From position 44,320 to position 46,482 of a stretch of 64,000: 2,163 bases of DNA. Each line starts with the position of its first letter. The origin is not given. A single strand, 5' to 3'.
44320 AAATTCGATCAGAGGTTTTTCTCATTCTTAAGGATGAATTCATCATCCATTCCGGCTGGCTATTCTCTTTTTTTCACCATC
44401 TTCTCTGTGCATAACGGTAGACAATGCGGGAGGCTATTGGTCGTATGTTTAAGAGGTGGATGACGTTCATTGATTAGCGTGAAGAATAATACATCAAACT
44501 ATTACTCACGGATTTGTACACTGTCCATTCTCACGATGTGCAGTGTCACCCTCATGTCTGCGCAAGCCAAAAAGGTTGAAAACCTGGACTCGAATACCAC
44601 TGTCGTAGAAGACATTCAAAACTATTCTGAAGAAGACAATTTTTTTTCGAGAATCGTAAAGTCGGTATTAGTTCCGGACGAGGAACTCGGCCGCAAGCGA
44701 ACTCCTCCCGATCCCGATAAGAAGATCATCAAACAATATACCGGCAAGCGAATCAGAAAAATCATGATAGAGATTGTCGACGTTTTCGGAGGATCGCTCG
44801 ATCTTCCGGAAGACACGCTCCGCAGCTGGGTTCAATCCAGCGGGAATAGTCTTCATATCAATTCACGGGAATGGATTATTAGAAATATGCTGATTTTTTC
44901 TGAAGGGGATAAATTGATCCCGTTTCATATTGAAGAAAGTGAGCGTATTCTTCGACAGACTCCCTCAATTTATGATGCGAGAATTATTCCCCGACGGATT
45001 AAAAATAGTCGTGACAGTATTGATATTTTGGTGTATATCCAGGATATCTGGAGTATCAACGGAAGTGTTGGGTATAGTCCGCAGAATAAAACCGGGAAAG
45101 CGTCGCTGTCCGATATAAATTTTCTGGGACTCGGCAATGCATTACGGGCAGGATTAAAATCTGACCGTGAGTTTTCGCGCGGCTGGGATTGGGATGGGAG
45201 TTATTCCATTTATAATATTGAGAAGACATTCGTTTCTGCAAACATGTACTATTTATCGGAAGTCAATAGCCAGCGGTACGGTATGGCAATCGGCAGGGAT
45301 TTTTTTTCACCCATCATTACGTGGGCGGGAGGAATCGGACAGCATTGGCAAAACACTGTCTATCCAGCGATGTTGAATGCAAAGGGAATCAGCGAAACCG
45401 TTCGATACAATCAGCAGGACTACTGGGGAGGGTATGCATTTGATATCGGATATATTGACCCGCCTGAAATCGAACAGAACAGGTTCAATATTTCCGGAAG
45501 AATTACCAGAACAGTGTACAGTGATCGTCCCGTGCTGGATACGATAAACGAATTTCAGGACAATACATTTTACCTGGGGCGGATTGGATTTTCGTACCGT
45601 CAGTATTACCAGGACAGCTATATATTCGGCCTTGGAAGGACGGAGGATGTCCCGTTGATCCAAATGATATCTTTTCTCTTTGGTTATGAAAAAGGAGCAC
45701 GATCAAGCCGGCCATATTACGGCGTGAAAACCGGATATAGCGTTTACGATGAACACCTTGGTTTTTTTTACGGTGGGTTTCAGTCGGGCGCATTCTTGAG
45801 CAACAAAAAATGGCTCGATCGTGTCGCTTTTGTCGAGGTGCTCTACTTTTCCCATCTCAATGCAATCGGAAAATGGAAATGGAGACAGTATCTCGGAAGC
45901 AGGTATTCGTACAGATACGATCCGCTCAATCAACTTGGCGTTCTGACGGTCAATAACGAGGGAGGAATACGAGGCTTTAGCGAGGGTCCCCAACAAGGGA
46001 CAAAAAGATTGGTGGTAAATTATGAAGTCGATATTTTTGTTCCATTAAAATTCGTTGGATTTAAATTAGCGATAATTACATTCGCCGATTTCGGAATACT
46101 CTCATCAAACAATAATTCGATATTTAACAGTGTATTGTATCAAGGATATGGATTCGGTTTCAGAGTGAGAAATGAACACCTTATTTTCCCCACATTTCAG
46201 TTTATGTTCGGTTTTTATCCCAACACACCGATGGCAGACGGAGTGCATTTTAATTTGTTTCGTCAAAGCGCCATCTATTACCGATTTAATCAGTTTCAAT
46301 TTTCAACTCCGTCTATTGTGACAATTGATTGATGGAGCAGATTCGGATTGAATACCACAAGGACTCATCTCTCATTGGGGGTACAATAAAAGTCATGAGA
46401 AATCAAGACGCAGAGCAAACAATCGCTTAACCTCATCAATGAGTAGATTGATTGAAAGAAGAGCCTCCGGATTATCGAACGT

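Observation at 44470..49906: Single-POTRA Omp85-like barrel encoded next to a 1023-aa T9SS cargo protein of unknown function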

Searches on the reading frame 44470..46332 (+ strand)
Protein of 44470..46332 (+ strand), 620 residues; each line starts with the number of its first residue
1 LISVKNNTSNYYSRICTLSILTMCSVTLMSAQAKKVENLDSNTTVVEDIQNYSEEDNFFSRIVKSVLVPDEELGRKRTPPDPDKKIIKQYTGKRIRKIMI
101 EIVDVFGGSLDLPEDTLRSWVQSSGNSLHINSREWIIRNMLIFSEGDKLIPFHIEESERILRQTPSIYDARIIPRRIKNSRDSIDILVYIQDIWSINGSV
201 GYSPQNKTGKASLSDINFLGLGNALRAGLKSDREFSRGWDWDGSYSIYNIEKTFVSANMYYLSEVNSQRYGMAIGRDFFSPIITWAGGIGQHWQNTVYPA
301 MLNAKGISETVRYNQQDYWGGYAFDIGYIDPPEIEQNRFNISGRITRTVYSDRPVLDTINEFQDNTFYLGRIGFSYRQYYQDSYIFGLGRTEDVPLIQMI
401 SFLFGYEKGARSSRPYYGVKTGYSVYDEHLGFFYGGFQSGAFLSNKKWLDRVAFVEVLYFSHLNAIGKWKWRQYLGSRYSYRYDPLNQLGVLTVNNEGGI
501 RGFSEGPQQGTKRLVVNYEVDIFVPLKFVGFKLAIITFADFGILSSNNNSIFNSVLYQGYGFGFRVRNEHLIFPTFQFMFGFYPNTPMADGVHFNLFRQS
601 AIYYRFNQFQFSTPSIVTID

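Call 7: search_protein_families(library=pfam, proteins=[window:44470-46332:+], max_evalue=1)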
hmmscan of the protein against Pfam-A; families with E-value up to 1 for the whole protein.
window:44470-46332:+ (620 aa): 0 families

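Call 8: search_protein_families(library=ncbifam, proteins=[window:44470-46332:+], max_evalue=1)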
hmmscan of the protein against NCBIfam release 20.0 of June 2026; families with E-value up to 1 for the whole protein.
window:44470-46332:+ (620 aa): 0 families

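Call 12: find_homologous_proteins(query=window:44470-46332:+)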
Query window:44470-46332:+ (620 aa): 252 proteins with E <= 0.001 among 7195 candidates; the best 120 are listed.
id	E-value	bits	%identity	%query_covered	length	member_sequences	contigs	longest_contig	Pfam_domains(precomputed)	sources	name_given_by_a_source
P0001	0.0e+0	1374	100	96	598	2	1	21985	-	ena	-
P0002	0.0e+0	1285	92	96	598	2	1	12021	-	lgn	-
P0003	5.9e-275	932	63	100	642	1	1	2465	-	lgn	-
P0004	2.5e-271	920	62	100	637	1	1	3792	-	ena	-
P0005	4.0e-269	912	63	100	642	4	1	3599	-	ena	-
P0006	4.4e-268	909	62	100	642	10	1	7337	-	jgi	-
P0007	6.3e-267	905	62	98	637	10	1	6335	-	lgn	-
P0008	9.9e-267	904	61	100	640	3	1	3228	-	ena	-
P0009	1.9e-266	904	63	97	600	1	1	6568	-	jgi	jgi:hypothetical protein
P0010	2.4e-266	903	62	98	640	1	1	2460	-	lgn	-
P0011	2.7e-266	903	62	100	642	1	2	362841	-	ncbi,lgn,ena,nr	ncbi:MAG TPA: hypothetical protein DHV28_04415 [Ignavibacteriales bacterium]|nr:hypothetical protein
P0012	3.0e-266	903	62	100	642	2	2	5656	-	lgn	-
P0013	1.0e-265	901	61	98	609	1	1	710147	-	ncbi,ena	-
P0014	1.6e-264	897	62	100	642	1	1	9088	-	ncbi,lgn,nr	ncbi:MAG: hypothetical protein IH620_03400 [Ignavibacterium sp.]|nr:hypothetical protein [Ignavibact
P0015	2.1e-264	897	61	98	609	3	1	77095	-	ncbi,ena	-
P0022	7.2e-261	885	60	98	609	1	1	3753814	-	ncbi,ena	-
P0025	1.0e-260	885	60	97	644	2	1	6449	PF03865.20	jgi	-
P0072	2.8e-239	814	58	100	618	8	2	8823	PF03865.20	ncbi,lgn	ncbi:MAG: ShlB/FhaC/HecB family hemolysin secretion/activation protein [Ignavibacteria bacterium]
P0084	6.1e-225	766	56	97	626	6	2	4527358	-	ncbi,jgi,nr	ncbi:MAG: hypothetical protein RO257_00455 [Candidatus Kapabacteria bacterium]|nr:hypothetical prote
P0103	2.0e-198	679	51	93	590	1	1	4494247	-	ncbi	-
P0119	6.2e-125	436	37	97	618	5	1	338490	-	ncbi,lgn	-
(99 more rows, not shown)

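Call 17: find_encoding_contigs(protein=P0022, flank=8000, max_places=2)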
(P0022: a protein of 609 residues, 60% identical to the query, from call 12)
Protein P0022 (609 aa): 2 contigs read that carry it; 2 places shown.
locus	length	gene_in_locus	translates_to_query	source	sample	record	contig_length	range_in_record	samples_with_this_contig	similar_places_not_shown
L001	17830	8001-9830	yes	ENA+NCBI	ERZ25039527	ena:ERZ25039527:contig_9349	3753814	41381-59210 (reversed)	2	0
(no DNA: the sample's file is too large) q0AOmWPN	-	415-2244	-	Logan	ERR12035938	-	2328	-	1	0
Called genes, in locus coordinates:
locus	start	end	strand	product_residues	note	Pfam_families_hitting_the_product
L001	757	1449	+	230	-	PF13683:rve_3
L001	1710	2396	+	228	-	PF02405:MlaE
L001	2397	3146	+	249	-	PF00005:ABC_tran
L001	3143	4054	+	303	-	PF02470:MlaD, PF28544:Helical_needle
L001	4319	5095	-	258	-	PF13565:HTH_32, PF13276:HTH_21 (weak)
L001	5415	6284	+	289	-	PF03631:Virul_fac_BrkB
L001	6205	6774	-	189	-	PF27155:Y4rL_C, PF00665:rve (weak)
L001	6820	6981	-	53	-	-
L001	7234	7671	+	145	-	PF00196:GerE, PF04545:Sigma70_r4 (weak), PF08281:Sigma70_r4_2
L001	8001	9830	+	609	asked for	-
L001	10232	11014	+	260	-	PF02775:TPP_enzyme_C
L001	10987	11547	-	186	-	PF13565:HTH_32, PF13276:HTH_21 (weak)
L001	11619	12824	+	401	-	PF01266:DAO (faint), PF07992:Pyr_redox_2, PF13738:Pyr_redox_3 (weak), PF00070:Pyr_redox, PF14721:AIF_C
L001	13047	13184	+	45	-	-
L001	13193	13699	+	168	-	PF01814:Hemerythrin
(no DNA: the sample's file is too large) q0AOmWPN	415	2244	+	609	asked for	-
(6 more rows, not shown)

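Call 18: find_encoding_contigs(protein=P0084, flank=8000, max_places=2)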
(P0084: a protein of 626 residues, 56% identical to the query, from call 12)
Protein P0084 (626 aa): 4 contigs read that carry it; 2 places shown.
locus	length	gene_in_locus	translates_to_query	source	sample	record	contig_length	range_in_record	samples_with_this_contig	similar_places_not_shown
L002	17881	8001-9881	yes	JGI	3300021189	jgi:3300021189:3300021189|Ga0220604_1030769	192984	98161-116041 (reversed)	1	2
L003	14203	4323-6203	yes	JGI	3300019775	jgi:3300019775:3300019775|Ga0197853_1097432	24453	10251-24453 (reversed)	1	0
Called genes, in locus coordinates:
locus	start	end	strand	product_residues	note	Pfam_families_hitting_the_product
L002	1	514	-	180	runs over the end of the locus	PF00383:dCMP_cyt_deam_1, PF14437:MafB19-deam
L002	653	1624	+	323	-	-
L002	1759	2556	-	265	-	PF03848:TehB (weak), PF05175:MTS, PF13489:Methyltransf_23, PF01209:Ubie_methyltran, PF13847:Methyltransf_31, PF08241:Methyltransf_11, PF08242:Methyltransf_12, PF13649:Methyltransf_25, +1 more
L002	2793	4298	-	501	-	PF00375:SDF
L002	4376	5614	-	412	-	PF28548:4TM_phosphoesterase (weak), PF00149:Metallophos, PF12850:Metallophos_2 (faint)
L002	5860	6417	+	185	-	PF00578:AhpC-TSA, PF08534:Redoxin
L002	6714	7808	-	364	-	PF01609:DDE_Tnp_1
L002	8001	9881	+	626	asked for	-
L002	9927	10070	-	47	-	-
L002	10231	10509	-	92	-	PF18765:Polbeta (weak)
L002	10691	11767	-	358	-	PF00465:Fe-ADH, PF25137:ADH_Fe_C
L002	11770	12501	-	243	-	PF02348:CTP_transf_3, PF12804:NTP_transf_3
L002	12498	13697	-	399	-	PF01041:DegT_DnrJ_EryC1, PF01053:Cys_Met_Meta_PP, PF00155:Aminotran_1_2, PF00266:Aminotran_5 (weak)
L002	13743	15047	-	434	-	PF04413:Glycos_transf_N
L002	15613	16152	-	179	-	PF03938:OmpH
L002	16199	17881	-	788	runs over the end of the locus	PF08478:POTRA_1 (faint), PF08479:POTRA_2 (faint), PF07244:POTRA, PF01103:Omp85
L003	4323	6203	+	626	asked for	-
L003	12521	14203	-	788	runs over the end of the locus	PF08478:POTRA_1 (faint), PF08479:POTRA_2 (faint), PF07244:POTRA, PF01103:Omp85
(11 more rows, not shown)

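Call 19: find_encoding_contigs(protein=P0103, flank=8000, max_places=2)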
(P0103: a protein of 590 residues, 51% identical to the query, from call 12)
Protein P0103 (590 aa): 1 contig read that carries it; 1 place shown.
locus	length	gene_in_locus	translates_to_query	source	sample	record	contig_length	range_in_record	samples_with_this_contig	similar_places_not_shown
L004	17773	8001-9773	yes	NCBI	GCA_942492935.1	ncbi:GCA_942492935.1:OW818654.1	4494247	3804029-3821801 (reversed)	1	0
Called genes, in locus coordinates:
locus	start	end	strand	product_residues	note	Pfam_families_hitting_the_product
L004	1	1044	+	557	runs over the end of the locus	PF17152:CHASE8, PF00512:HisKA (weak), PF02518:HATPase_c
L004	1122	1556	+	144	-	-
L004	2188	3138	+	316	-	PF01609:DDE_Tnp_1 (weak)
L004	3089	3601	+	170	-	PF01609:DDE_Tnp_1 (weak)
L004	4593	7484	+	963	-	PF13426:PAS_9 (weak), PF00989:PAS, PF08448:PAS_4, PF13426:PAS_9, PF08447:PAS_3, PF13426:PAS_9, PF00512:HisKA, PF02518:HATPase_c, +3 more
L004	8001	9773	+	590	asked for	-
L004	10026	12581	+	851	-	PF05935:Arylsulfotrans, PF14269:Arylsulfotran_2, PF18962:Por_Secre_tail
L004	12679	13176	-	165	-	PF07977:FabA, PF22818:ApeI-like (weak)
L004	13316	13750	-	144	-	-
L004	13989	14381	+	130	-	PF00072:Response_reg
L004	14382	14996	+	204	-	PF04509:CheC (faint), PF13690:CheX (faint)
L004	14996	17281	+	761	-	PF08448:PAS_4 (weak), PF13188:PAS_8 (faint), PF13426:PAS_9 (faint), PF00989:PAS, PF08448:PAS_4, PF00512:HisKA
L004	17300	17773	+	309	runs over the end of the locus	PF02518:HATPase_c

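Call 20: find_encoding_contigs(protein=P0119, flank=8000, max_places=2)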
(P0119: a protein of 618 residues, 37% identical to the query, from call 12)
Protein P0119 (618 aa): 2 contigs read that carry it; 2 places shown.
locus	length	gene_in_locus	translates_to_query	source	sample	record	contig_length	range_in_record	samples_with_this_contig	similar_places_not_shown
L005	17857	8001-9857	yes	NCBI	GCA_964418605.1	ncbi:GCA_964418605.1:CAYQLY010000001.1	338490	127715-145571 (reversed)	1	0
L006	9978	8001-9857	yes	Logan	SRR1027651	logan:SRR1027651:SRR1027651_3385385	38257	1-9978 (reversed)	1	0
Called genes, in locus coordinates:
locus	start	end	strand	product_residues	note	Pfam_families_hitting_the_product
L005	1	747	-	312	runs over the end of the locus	PF06574:FAD_syn, PF01467:CTP_transf_like, PF01687:Flavokinase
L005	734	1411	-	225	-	PF01509:TruB_N, PF16198:TruB_C_2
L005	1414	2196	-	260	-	PF02673:BacA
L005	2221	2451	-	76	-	PF11297:DUF3098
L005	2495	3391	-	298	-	PF18075:FtsX_ECD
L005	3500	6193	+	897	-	PF01820:Dala_Dala_lig_N, PF13535:ATP-grasp_4 (faint), PF07478:Dala_Dala_lig_C, PF01820:Dala_Dala_lig_N, PF07478:Dala_Dala_lig_C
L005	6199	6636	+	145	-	-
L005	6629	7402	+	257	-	PF03793:PASTA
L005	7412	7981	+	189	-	PF01195:Pept_tRNA_hydro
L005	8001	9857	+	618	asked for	-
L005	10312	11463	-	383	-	-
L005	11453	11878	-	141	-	-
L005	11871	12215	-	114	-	PF12728:HTH_17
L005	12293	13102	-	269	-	-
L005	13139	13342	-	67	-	-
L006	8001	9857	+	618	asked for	-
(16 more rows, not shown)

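Call 21: find_related_loci(query=A1, collection=genome_contigs, flank=10000)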
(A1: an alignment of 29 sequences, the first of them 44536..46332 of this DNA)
Query A1 (598 aa) in genome_contigs; peptide patterns used: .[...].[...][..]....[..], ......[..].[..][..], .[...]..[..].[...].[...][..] (x = any residue, [..] = any of these).
88 stretches matched a pattern; 68 encode a relative of the query (tblastn E <= 1e-3); 66 distinct loci.
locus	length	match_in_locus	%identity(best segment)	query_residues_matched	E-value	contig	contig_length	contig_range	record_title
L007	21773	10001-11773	64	7-598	0e+0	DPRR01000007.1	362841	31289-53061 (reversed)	MAG TPA_asm: Ignavibacteriales bacterium isolate UBA8501 contig_13238, whole genome shotgun sequence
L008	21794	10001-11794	62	1-598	0e+0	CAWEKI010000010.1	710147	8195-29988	MAG: uncultured Bacteroidetes bacterium isolate MFD05942.bin.1.2 genome assembly, contig: contig_652, whole genome shotg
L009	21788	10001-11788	63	1-597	0e+0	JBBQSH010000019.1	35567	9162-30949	MAG: Ignavibacteriales bacterium isolate Co_metawrap_1736 Cmw_1736_k141_3457772_length_35567_cov_26.9941, whole genome s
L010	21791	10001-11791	62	1-598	0e+0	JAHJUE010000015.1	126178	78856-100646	MAG: Bacteroidetes bacterium isolate OS_PC_MetaG.mb.9 OS_PC_MetaG.mb.9_k141_199118, whole genome shotgun sequence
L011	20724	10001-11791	61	1-596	0e+0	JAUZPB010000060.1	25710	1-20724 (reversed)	MAG: Bacteroidota bacterium isolate bin209(16d) DJANOAMP_60, whole genome shotgun sequence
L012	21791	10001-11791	61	1-597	0e+0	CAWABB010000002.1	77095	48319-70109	MAG: uncultured Ignavibacteria bacterium isolate MFD05942.bin.1.109 genome assembly, contig: contig_125478, whole genome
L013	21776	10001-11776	62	6-597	0e+0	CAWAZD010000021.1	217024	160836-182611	MAG: uncultured Ignavibacteriales bacterium isolate MFD05705.bin.4.417 genome assembly, contig: contig_89117, whole geno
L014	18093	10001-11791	62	1-598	0e+0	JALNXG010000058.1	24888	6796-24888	MAG: Melioribacteraceae bacterium isolate SO_2016_LW3 bin 28 scaffold02914_LW162_2016, whole genome shotgun sequence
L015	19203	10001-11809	60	1-597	0e+0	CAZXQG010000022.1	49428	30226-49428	MAG TPA_asm: uncultured Chitinophagaceae bacterium isolate binchicken_co54_503 genome assembly, contig: NODE_1164_length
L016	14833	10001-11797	61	1-598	0e+0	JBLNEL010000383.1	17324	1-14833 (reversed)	MAG: Bacillota bacterium isolate MAG74 PRJNA889980_bin13_renamed_382, whole genome shotgun sequence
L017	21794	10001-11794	60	1-598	0e+0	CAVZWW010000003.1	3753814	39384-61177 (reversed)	MAG: uncultured Bacteroidetes bacterium isolate MFD04716.bin.1.116 genome assembly, contig: contig_9349, whole genome sh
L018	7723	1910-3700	61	1-598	0e+0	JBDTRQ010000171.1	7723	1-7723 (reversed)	MAG: Ignavibacteriota bacterium isolate cluster3_bin.250 NODE_47096_length_7723_cov_4.680360, whole genome shotgun seque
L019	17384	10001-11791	61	1-595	0e+0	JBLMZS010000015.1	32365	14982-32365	MAG: Bacteroidota bacterium isolate MAG197 PRJNA951521_bin54_renamed_14, whole genome shotgun sequence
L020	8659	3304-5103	60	1-598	0e+0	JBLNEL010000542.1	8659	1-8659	MAG: Bacillota bacterium isolate MAG74 PRJNA889980_bin13_renamed_541, whole genome shotgun sequence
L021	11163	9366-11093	62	23-598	0e+0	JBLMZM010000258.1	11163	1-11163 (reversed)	MAG: Ignavibacteriales bacterium isolate MAG203 PRJNA951521_bin6_renamed_268, whole genome shotgun sequence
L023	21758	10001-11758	61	6-598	0e+0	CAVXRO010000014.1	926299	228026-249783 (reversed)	MAG: uncultured Bacteroidetes bacterium isolate MFD01721.bin.1.123 genome assembly, contig: contig_7273, whole genome sh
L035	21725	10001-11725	51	21-598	0e+0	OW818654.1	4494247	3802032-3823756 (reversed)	metagenome genome assembly, chromosome: 1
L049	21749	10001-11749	34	2-595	2e-94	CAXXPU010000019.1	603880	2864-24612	MAG: Candidatus Cloacimonadales bacterium isolate 70def32f-3baa-4f69-a8d8-f7b86ee1cfd5 genome assembly, contig: contig_1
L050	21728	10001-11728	32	19-592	1e-91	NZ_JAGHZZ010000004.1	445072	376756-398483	MAG: Sporocytophaga sp. isolate BIN9 scaffold4_cov0, whole genome shotgun sequence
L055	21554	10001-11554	31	68-596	4e-76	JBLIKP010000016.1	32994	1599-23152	MAG: Sphingobacteriales bacterium isolate 3300054695_104 Ga0535665_0001089, whole genome shotgun sequence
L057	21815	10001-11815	28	5-595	1e-64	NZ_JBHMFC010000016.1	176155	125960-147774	Mariniflexile ostreae strain CECT 8622 velvet_auto_105_16, whole genome shotgun sequence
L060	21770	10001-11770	28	1-595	2e-62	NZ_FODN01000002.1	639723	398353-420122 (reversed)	Flavobacterium sinopsychrotolerans strain CGMCC 1.8704, whole genome shotgun sequence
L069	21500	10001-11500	30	60-562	6e-71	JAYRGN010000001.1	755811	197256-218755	MAG: Bacteroidales bacterium isolate SZ_szas22bin.17 NODE_1_length_755811_cov_136.51, whole genome shotgun sequence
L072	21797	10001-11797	37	1-598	3e-127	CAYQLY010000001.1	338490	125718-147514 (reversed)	MAG TPA_asm: uncultured Cytophagales bacterium isolate SRP257259_co1_264 genome assembly, contig: NODE_14_length_338490_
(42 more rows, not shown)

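Call 27: search_solved_structures(query=A1, max_evalue=10, show_alignments=2)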
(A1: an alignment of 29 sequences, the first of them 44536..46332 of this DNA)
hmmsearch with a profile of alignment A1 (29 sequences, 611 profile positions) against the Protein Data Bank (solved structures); distinct sequences matched with E-value up to 10: 6.
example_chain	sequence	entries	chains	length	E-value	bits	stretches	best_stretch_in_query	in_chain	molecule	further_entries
7wkk_B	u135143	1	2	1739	0.11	14.2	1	524-568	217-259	Nup188 domain-containing protein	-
9ejf_H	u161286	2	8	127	0.37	12.4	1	310-382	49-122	NCS.1.1 Heavy Chain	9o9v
8t5c_H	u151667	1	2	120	0.42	12.2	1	310-373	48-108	8.11G Heavy Chain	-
9eit_H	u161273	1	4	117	0.45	12.1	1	310-381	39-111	NCS.1 Heavy Chain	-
2uyw_A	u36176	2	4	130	0.54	11.9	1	246-327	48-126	XENAVIDIN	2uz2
9eje_H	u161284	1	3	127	0.57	11.8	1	310-381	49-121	NCS.1 Heavy Chain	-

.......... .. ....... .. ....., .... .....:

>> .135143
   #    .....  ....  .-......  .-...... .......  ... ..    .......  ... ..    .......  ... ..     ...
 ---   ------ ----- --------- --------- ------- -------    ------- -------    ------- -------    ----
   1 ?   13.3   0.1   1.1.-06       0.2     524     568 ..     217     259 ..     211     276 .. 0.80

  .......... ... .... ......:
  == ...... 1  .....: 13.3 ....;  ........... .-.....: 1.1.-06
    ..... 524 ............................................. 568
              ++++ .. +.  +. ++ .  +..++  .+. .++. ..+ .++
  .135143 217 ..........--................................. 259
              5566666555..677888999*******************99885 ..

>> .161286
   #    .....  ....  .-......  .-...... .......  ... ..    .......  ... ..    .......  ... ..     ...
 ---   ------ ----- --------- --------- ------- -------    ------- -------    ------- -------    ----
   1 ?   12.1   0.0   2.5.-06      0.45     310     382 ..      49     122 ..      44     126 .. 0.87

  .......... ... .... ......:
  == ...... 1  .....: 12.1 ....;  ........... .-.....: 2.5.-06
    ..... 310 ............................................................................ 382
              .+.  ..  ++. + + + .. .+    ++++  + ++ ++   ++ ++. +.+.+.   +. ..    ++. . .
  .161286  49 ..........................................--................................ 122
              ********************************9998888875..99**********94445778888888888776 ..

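Call 29: search_protein_families(library=pfam, alignment_id=A1, max_evalue=1)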
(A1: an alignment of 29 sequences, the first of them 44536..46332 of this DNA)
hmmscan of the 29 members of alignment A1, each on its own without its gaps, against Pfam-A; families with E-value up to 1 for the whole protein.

A. member 1, window:44536-46332:+ (598 aa): 0 families

B. families by the number of members that match (of 29 scanned): 7 families
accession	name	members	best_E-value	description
PF07244.20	POTRA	11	0.00061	Surface antigen variable number repeat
PF03865.19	ShlB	8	1.4e-07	Haemolysin secretion/activation protein ShlB/FhaC/HecB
PF14666.11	RICTOR_M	1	0.029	Rapamycin-insensitive companion of mTOR, middle domain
PF09644.15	Mg296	1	0.083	Mg296 protein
PF19302.4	DUF5915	1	0.095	Domain of unknown function (DUF5915)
PF23600.1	DUF7139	1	0.18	Domain of unknown function (DUF7139)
PF10958.13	DUF2759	1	0.48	Protein of unknown function (DUF2759)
